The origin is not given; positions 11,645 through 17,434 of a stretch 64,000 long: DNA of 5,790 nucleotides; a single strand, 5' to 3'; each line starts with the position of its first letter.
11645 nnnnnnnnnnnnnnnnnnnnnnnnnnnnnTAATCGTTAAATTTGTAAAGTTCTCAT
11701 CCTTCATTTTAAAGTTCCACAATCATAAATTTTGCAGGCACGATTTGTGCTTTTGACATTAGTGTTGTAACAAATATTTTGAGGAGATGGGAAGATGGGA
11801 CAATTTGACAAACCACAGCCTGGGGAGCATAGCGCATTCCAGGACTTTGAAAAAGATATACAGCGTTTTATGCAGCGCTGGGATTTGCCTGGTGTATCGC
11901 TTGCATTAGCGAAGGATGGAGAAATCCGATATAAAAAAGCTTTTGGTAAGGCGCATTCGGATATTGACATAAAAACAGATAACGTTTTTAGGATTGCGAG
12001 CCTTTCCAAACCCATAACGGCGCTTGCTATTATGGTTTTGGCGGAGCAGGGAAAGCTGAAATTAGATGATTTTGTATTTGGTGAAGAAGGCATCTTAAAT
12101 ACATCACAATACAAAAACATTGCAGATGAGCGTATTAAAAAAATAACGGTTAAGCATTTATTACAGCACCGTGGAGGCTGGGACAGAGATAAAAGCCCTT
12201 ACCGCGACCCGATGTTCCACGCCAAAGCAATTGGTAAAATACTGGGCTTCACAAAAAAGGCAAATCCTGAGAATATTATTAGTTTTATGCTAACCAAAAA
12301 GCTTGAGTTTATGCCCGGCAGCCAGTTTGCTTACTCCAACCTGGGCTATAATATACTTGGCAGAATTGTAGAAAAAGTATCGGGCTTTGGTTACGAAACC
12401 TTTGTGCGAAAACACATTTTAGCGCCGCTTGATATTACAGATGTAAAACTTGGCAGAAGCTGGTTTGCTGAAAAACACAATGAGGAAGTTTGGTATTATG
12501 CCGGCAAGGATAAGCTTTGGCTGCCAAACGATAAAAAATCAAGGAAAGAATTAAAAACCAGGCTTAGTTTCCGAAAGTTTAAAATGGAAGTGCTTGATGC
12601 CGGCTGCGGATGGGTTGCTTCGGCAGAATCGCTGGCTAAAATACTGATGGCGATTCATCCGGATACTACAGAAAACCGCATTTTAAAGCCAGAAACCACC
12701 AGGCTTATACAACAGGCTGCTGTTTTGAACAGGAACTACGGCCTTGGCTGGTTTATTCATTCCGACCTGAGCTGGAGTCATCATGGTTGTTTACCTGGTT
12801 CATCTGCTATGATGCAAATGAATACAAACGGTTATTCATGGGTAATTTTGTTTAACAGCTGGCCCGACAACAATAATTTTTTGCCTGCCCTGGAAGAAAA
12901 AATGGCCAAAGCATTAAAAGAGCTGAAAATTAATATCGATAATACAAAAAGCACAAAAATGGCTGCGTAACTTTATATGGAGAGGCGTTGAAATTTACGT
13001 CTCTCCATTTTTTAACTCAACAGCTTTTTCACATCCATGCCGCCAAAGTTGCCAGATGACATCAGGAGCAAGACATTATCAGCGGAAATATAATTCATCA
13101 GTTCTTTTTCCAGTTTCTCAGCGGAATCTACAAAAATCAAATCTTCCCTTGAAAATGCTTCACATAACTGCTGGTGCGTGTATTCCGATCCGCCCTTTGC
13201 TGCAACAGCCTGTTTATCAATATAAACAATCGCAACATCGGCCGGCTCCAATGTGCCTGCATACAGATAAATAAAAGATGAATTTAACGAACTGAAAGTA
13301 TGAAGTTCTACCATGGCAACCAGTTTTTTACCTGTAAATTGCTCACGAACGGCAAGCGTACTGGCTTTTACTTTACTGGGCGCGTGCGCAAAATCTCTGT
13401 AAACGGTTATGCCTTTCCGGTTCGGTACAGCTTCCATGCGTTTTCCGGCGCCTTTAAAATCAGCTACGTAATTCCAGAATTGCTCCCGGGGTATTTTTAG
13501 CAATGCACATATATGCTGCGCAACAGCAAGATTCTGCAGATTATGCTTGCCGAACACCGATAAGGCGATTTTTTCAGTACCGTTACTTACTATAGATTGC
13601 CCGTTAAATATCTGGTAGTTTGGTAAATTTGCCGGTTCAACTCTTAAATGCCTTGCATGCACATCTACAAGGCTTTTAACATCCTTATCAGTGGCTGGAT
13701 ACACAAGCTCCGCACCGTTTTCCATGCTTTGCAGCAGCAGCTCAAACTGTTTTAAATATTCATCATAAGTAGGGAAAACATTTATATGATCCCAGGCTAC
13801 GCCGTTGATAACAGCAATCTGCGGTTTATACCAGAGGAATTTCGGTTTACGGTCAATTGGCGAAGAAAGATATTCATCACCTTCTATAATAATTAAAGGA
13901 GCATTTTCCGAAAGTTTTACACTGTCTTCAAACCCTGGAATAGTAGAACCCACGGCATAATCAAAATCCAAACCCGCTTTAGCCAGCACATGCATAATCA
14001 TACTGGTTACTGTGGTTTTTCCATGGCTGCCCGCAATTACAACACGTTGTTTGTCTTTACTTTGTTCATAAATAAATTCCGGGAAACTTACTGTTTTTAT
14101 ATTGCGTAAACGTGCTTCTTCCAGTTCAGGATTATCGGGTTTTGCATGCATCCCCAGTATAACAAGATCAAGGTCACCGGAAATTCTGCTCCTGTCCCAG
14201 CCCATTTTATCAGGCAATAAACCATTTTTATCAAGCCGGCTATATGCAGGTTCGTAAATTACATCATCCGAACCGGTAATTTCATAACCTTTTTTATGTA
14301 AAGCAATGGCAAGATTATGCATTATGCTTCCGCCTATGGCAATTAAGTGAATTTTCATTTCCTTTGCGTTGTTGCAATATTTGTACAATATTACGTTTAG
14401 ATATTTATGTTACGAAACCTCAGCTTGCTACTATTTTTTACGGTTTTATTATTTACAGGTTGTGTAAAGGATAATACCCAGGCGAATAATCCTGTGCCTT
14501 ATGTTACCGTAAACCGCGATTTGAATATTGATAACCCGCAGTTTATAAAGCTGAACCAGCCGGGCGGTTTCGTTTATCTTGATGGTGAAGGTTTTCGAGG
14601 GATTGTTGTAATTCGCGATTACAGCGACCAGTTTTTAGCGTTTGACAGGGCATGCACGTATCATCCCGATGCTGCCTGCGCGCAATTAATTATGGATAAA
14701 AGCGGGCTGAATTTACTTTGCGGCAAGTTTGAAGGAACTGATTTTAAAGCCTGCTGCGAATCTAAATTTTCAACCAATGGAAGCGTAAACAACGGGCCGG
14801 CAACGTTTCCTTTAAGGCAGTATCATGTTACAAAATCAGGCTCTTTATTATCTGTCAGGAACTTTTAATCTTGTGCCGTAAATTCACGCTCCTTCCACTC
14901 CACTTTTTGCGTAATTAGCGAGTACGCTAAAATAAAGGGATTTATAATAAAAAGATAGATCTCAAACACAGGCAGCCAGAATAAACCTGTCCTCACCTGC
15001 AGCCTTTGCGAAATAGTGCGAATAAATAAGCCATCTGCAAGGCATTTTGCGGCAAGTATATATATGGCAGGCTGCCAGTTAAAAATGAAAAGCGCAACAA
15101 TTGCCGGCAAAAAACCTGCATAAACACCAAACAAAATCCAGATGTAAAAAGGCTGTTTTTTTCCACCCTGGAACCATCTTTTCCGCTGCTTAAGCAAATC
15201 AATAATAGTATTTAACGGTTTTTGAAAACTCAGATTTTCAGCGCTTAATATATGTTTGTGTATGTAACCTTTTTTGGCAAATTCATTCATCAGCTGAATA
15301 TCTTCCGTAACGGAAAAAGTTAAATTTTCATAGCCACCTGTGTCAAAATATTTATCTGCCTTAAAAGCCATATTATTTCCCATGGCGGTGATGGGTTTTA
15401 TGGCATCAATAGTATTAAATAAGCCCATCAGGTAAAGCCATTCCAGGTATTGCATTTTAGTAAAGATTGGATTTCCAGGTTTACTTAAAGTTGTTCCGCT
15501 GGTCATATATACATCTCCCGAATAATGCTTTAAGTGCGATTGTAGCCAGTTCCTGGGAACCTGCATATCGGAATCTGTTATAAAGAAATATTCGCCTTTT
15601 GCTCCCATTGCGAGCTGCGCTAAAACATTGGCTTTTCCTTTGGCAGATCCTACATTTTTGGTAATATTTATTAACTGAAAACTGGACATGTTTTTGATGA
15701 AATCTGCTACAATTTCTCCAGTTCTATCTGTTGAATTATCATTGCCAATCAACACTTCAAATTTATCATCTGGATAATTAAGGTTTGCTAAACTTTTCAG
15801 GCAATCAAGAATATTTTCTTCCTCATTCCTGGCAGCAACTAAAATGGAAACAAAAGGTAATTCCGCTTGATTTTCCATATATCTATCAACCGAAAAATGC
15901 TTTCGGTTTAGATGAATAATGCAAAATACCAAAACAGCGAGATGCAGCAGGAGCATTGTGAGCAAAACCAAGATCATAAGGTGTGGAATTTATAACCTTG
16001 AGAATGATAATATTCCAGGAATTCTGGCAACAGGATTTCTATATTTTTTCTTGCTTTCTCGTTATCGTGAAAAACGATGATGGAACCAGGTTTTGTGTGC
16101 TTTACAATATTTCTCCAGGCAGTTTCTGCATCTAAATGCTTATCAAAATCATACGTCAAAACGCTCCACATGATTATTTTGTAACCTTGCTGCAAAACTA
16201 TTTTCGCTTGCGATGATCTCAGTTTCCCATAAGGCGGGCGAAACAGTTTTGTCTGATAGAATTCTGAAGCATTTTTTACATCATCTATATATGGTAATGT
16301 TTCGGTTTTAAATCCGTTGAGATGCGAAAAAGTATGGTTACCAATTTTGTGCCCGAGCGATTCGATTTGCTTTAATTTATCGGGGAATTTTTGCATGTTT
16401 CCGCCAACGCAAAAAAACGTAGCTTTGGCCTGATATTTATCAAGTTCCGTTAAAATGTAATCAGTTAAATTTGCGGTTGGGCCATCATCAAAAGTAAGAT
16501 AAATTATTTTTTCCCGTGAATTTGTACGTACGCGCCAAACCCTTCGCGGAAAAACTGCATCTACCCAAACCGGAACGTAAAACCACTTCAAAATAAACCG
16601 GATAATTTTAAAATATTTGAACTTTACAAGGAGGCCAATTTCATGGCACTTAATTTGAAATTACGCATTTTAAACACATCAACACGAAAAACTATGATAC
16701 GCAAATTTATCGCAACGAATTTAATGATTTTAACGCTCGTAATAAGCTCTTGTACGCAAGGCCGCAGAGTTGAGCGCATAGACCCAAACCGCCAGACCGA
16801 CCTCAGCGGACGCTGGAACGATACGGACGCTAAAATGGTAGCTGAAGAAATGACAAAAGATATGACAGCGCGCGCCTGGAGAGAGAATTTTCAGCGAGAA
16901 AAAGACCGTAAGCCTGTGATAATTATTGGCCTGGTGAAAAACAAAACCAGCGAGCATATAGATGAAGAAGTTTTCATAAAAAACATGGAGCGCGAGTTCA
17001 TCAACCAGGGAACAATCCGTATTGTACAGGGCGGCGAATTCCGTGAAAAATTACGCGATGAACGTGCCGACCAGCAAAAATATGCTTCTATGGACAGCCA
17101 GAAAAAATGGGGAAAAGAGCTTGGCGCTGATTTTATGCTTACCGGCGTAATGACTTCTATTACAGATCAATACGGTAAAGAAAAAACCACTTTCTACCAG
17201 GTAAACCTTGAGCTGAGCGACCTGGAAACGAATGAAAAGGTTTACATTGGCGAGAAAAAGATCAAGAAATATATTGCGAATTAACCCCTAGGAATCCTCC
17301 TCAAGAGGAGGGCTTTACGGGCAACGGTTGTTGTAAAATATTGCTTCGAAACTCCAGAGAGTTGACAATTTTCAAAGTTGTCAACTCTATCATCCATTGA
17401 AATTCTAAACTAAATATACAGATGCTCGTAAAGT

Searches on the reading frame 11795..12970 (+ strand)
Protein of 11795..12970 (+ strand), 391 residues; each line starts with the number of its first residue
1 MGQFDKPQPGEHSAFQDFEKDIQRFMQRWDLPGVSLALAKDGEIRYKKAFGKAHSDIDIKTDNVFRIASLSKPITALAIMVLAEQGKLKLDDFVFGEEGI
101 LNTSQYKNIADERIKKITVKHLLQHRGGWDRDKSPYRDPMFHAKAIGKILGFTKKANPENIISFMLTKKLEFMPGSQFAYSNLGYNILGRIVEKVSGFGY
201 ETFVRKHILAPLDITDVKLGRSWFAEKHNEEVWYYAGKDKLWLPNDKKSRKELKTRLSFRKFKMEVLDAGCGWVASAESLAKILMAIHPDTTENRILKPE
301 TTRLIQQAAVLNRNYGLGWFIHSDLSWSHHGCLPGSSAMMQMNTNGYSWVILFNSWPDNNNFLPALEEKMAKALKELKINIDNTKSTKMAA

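Call 78: search_protein_families(library=pfam, proteins=[window:11795-12970:+], max_evalue=0.00001)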
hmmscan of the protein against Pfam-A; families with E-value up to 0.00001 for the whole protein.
window:11795-12970:+ (391 aa): 1 family
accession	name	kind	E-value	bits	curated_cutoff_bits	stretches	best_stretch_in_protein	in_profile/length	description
PF00144.29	Beta-lactamase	-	3e-55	188.1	27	1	19-360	2-315/329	Beta-lactamase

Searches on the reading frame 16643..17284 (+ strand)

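Call 79: search_protein_families(library=pfam, proteins=[window:16643-17284:+], max_evalue=0.00001)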
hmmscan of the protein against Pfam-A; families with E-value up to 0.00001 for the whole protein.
window:16643-17284:+ (213 aa): 1 family
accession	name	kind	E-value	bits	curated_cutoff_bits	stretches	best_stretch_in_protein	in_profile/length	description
PF13036.11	LpoB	-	1.5e-36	125.9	22.3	1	62-207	1-147/147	Peptidoglycan-synthase activator LpoB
